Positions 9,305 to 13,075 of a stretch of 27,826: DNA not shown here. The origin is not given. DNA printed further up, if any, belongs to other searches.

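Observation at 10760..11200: AAA+ core of MoxR/McrB type embedded in the middle of a 1156-aa protein, with a Pro/Lys-rich C-terminal tail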

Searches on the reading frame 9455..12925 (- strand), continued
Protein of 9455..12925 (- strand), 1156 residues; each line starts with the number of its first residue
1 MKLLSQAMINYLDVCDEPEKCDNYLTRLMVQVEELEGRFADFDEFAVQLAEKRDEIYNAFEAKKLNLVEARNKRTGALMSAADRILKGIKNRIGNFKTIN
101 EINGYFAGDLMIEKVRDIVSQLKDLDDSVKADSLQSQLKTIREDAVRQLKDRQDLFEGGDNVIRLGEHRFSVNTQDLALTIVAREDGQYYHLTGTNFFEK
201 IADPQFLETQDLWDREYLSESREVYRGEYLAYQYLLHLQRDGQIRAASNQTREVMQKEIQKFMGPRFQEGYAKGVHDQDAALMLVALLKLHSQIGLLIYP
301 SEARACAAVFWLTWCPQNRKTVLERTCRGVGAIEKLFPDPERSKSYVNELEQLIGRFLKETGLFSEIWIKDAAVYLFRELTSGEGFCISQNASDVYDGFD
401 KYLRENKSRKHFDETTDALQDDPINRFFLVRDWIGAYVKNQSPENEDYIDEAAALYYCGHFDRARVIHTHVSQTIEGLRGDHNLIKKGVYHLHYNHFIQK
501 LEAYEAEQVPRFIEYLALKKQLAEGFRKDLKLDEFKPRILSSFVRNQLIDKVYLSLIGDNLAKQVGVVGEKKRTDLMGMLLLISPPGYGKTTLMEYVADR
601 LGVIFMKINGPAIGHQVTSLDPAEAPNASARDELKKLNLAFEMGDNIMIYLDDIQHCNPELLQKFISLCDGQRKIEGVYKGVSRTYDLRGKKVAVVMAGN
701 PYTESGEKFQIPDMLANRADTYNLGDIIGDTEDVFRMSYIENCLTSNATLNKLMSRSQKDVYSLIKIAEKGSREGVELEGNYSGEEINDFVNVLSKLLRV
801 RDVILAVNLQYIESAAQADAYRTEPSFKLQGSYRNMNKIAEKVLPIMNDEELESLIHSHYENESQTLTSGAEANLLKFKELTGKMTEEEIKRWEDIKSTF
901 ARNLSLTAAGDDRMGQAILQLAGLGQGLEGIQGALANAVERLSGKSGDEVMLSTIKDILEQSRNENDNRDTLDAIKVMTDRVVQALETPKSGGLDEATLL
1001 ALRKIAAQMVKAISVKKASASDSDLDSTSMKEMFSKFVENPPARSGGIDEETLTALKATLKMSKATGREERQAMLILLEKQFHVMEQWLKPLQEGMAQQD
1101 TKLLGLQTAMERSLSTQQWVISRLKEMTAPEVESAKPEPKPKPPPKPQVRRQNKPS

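Call 77: fold_search(model_id=the predicted structure, library=pdb)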
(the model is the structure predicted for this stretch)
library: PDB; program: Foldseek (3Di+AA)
matches with E <= 10: 693; with E <= 0.001: 86
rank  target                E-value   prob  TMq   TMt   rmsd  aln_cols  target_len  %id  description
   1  7uiz_F                2.5e-05  1.00  0.12  0.21  25.8       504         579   14  ClpAP complex bound to ClpS N-terminal extension, class IIc (released 2022-11-09)
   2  9qh4_F                4.8e-05  1.00  0.15  0.56   9.0       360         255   13  NorQ hexamer from Paracoccus denitrificans (released 2026-03-25)
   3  8b9a_6                5.5e-05  1.00  0.11  0.19  19.3       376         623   13  S. cerevisiae replisome + Ctf4, bound by pol alpha primase. Complex engaged with a fork DNA substrate containing a 60  (released 2023-08-09)
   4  7pbl_C                6.0e-05  1.00  0.11  0.31  10.5       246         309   17  RuvAB branch migration motor complexed to the Holliday junction - RuvB AAA+ state s1 [t2 dataset] (released 2022-09-14)
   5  7x5b                  6.6e-05  1.00  0.13  0.37   9.7       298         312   14  Crystal structure of RuvB (released 2023-03-08)
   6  9qh8_A                6.6e-05  1.00  0.12  0.44  12.6       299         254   16  reduced NorQ-NorD VWA domain complex from Paracoccus denitrificans (released 2026-03-25)
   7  7uiy_F                6.6e-05  1.00  0.12  0.22  24.4       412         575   15  ClpAP complex bound to ClpS N-terminal extension, class IIIa (released 2022-10-26)
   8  7uiy_A                8.2e-05  1.00  0.14  0.24  23.1       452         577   14  ClpAP complex bound to ClpS N-terminal extension, class IIIa (released 2022-10-26)
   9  9c6g_3                8.5e-05  1.00  0.11  0.21  17.6       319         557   13  Mcm double hexamer from human (released 2025-08-27)
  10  9bcx_6                8.5e-05  1.00  0.12  0.19  25.2       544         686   13  Cryo-EM structure of the S. cerevisiae ORC-Cdc6-Mcm2-7-DNA complex with a fully closed Mcm2-Mcm5 DNA entry gate (released 2025-01-01)
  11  6l1q_A                8.9e-05  1.00  0.15  0.52   8.5       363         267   12  Crystal structure of AfCbbQ2, a MoxR AAA+-ATPase and CbbQO-type Rubisco activase from Acidithiobacillus ferrooxidans (released 2019-12-18)
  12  9qhf_E                1.0e-04  1.00  0.11  0.40  11.1       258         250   18  NorQD complex state 3 from Jhaorihella thermophila (released 2026-03-25)
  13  9bma                  1.0e-04  0.99  0.14  0.06  48.9      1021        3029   11  Motor domain from full-length human dynein-1 bound to microtubules in apo condition (released 2025-04-23)
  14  6skl_3                1.1e-04  1.00  0.12  0.20  20.5       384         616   12  Cryo-EM structure of the CMG Fork Protection Complex at a replication fork - Conformation 1 (released 2020-05-06)
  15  7pbl_D                1.1e-04  1.00  0.10  0.29  10.8       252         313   14  RuvAB branch migration motor complexed to the Holliday junction - RuvB AAA+ state s1 [t2 dataset] (released 2022-09-14)
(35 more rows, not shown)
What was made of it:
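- On MoxR family (AAA+, helix-2-insert clade): Foldseek target-normalised TM-scores to them are 0.52-0.59 (call 77).
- By Foldseek the best target-normalised TM-scores, 0.52-0.59, are to NorQ and CbbQ (call 77).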

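Call 90: find_encoding_contigs(protein=window:9455-12925:-, flank=3000, max_places=6)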
Protein window:9455-12925:- (1156 aa): no gene with exactly this product is on record in the collection.

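Call 91: list_cluster_members(proteins=[window:9455-12925:-, window:12922-14973:-, P0001, P0121])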
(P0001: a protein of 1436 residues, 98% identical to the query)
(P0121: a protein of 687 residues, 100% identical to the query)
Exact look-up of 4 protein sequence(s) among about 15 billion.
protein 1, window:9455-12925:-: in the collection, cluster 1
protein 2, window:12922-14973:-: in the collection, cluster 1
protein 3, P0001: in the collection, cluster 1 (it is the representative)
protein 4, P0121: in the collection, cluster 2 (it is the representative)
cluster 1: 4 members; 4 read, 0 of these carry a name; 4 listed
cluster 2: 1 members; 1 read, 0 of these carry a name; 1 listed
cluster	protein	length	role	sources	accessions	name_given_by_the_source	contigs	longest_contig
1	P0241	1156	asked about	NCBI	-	-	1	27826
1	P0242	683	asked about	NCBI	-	-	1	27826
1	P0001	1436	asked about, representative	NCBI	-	-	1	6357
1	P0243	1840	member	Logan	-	-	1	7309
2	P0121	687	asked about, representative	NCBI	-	-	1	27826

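Call 93: find_encoding_contigs(protein=P0243, flank=3000, max_places=3)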
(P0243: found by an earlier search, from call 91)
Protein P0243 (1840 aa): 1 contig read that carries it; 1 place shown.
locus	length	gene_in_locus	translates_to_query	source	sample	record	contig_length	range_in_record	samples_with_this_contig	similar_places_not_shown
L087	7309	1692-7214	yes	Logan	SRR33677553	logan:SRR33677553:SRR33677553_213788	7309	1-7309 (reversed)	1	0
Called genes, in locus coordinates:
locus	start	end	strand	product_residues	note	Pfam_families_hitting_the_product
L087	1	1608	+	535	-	?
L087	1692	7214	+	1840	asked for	PF12458:DUF3686, PF25472:DUF7902, PF00004:AAA (weak)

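Call 106: search_dna_similar(query=window:9455-12925:-, collection=plasmids, mode=protein, max_evalue=1e-20, max_rows=10)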
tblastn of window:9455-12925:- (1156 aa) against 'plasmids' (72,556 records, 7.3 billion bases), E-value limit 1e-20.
Records with a match: 13; places in all: 13; records where one place covers at least 80% of the query: 0.
Best place of each record, by identity: <60% 13.
By first word of the organism name: Streptomyces 3; Proteus 2; Deinococcus 2; Hymenobacter 1; Pseudomonas 1; Nonomuraea 1; Photobacterium 1; Vibrio 1; Halomonas 1.
By predicted mobility (MOB-suite, as given by PLSDB): non-mobilizable 10; mobilizable 3.
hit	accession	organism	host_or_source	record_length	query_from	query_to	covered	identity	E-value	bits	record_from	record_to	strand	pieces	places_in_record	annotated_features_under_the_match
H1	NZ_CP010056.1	Hymenobacter sp. DG25B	single cell,soil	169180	1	910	79%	53.5%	0e+0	1035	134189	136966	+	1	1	DNA repair ATPase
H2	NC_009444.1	Pseudomonas fluorescens SBW25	-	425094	1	912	79%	46.4%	0e+0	806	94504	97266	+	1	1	DNA repair ATPase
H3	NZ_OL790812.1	Proteus mirabilis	-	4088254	1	912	79%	45.6%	0e+0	793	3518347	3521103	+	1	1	none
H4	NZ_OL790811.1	Proteus mirabilis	-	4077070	1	912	79%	45.6%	0e+0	793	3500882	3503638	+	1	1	none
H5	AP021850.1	Deinococcus grandis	-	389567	1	912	79%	45.1%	0e+0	742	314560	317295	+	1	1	hypothetical protein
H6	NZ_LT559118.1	Nonomuraea gerenzanensis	-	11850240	6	912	78%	44.9%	0e+0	773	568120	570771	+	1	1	none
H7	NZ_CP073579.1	Photobacterium sp. GJ3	-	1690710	1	902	78%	44.7%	0e+0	776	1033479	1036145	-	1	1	record has no annotation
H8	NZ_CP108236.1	Streptomyces sp. NBC_00080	-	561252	3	914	79%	44.0%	0e+0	762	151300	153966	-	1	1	DNA repair ATPase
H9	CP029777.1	Deinococcus actinosclerus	mixed culture,wastewater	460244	1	912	79%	43.6%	0e+0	689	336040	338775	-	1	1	DNA repair protein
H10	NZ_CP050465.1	Vibrio campbellii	single cell,seawater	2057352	1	902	78%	44.1%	0e+0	765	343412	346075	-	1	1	none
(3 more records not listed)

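Call 107: search_dna_similar(query=window:9455-12925:-, collection=phages, mode=protein, max_evalue=1e-20, max_rows=10)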
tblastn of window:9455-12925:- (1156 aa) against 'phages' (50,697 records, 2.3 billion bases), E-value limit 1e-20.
No match.

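Call 108: get_annotated_region(hit=H8, flank=8000)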
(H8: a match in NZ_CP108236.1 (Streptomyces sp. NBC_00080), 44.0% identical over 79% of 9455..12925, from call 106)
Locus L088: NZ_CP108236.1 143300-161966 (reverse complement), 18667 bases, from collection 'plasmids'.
description: Streptomyces sp. NBC_00080 plasmid unnamed1, complete sequence
organism: Streptomyces sp. NBC_00080 (NCBI taxid 2975645)
taxonomy: Bacteria; Actinomycetota; Actinomycetes; Kitasatosporales; Streptomycetaceae; Streptomyces; Streptomyces sp. NBC 00080
host: -; source: -; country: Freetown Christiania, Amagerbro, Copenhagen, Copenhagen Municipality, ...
typing (MOB-suite, as given by PLSDB): non-mobilizable; replicon rep_cluster_43
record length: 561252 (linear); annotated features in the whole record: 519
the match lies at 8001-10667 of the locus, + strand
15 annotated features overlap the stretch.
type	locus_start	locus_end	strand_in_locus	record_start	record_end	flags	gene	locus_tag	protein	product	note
CDS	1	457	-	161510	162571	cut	-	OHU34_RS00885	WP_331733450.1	helix-turn-helix domain-containing protein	-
CDS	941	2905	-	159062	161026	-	-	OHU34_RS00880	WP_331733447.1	NAD-binding protein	GO:0006813 - potassium ion transport [Evidence IEA]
CDS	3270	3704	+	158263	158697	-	-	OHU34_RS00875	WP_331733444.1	hypothetical protein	-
CDS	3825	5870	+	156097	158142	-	-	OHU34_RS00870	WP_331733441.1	flotillin family protein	-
CDS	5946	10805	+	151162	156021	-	-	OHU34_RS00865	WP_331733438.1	DNA repair ATPase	-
CDS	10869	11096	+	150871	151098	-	-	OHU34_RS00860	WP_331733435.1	hypothetical protein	-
CDS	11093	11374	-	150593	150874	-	-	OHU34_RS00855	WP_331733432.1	hypothetical protein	-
CDS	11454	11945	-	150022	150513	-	-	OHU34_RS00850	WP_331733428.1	CBS domain-containing protein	-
CDS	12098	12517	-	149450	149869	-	-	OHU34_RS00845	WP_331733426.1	hypothetical protein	-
CDS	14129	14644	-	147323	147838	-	-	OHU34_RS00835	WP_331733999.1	hypothetical protein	-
CDS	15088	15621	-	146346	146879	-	-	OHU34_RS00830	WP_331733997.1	TerD family protein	-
CDS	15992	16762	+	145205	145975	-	-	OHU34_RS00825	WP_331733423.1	hypothetical protein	-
CDS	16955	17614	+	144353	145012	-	-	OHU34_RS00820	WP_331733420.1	superoxide dismutase family protein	-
CDS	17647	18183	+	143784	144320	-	-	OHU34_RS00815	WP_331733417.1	copper resistance protein CopC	-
CDS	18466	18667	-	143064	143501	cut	-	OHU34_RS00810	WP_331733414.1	hypothetical protein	-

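Call 109: get_annotated_region(hit=H2, flank=8000)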
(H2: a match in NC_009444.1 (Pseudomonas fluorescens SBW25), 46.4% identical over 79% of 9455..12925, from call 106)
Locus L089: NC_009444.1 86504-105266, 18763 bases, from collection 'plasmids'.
description: Pseudomonas fluorescens SBW25 plasmid pQBR103, complete sequence
organism: Pseudomonas fluorescens SBW25 (NCBI taxid 216595)
taxonomy: Bacteria; Pseudomonadota; Gammaproteobacteria; Pseudomonadales; Pseudomonadaceae; Pseudomonas; Pseudomonas fluorescens; Pseudomonas fluorescens SBW25
host: -; source: -; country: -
typing (MOB-suite, as given by PLSDB): non-mobilizable; replicon rep_cluster_1081; mating-pair formation MPF_I
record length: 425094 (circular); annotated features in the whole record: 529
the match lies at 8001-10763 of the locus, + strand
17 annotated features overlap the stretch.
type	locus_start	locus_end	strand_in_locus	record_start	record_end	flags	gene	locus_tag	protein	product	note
CDS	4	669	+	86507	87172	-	-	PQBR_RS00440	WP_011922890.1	DUF2491 family protein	-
CDS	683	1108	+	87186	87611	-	-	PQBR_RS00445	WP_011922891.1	DUF350 domain-containing protein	-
CDS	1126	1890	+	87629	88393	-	-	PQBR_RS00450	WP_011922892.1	DUF1190 domain-containing protein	-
CDS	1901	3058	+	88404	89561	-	-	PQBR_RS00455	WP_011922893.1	glutathionylspermidine synthase family protein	-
CDS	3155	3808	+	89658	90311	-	-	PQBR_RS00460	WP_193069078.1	hypothetical protein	-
CDS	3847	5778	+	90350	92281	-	-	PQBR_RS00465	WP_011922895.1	SPFH domain-containing protein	-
CDS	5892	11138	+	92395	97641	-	-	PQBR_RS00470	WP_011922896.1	DNA repair ATPase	-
CDS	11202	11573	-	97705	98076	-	-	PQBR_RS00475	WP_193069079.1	histone-like nucleoid-structuring protein, MvaT/MvaU family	GO:0071824 - protein-DNA complex organization [Evidence IEA]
CDS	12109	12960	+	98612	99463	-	-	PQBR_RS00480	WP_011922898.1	hypothetical protein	-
CDS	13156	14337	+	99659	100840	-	-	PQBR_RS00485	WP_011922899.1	C2H2-type zinc finger protein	-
CDS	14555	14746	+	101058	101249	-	-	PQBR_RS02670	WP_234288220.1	hypothetical protein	-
CDS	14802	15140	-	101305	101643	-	-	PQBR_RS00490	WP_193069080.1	hypothetical protein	-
CDS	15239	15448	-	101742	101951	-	-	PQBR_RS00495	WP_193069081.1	hypothetical protein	-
CDS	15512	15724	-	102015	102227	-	-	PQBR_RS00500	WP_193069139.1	hypothetical protein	-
CDS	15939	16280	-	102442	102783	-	-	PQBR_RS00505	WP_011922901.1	hypothetical protein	-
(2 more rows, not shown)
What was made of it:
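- The same trio occurs in Streptomyces and on P. fluorescens pQBR103 (calls 108, 109). yjf-like PspA-associated genes lie upstream on pQBR103 (call 109).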

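Call 116: search_protein_representatives(protein=window:9455-12925:-)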
Query: 1156 residues. Proteins with E-value up to 0.001 (for the whole library): 1493; up to 1e-10: 1093; up to 1e-30: 550. The best 150 are listed.
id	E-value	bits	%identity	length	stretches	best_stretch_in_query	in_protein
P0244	0.0e+00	1180.1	56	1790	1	1-951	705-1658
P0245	0.0e+00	1145.3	55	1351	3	446-943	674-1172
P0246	0.0e+00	1121.1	52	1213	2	1-986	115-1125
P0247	0.0e+00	1110.7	53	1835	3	1-939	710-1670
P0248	5.5e-293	991.1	49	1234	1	1-935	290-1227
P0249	1.0e-291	986.9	49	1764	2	1-960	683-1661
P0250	3.8e-290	981.7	51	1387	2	257-934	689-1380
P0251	8.5e-285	964.0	54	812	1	138-949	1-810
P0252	2.8e-278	942.4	49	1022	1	2-920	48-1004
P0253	3.8e-277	938.6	49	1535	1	3-937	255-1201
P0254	5.5e-271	918.2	46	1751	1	2-986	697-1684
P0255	4.6e-270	915.2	47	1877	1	2-1025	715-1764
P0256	3.1e-267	905.8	47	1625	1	2-931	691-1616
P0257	1.7e-266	903.4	48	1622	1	2-918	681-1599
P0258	3.2e-266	902.5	56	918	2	216-939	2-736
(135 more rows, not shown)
